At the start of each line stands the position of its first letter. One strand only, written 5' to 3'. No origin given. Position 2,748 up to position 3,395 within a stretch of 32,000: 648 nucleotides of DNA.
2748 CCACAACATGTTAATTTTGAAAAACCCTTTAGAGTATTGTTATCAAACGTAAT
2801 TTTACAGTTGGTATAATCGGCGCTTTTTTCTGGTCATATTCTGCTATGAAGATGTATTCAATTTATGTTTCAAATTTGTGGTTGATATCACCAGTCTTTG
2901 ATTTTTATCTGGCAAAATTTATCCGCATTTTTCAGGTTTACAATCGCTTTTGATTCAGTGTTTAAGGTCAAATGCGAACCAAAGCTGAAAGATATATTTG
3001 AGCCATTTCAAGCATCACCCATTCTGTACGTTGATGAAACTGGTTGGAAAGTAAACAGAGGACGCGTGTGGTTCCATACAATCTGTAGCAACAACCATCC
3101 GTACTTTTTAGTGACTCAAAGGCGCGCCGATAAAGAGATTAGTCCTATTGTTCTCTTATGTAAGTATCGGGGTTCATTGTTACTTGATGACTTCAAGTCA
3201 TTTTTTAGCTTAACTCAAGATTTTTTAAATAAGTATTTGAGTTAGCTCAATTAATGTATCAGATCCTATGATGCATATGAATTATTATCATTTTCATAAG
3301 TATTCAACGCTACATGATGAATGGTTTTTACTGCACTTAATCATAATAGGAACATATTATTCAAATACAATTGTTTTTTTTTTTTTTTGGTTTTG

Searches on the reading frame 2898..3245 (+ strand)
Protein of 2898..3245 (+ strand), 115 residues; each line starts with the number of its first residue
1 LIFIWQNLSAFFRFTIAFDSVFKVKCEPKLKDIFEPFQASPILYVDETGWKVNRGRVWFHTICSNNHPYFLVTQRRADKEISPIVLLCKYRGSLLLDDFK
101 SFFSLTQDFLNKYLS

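Call 45: search_protein_families(library=pfam, proteins=[window:2898-3245:+], max_evalue=0.01)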
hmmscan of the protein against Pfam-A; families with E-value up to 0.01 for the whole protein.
window:2898-3245:+ (115 aa): 1 family
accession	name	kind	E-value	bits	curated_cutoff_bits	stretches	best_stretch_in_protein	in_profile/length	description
PF03050.20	DDE_Tnp_IS66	-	7e-06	26.1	23.1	1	27-107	54-143/284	Transposase IS66 family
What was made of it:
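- On Transposon / IS composite element: The only IS trace (an IS66 fragment at 2898-3245) is 8.5 kb away (call 45).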
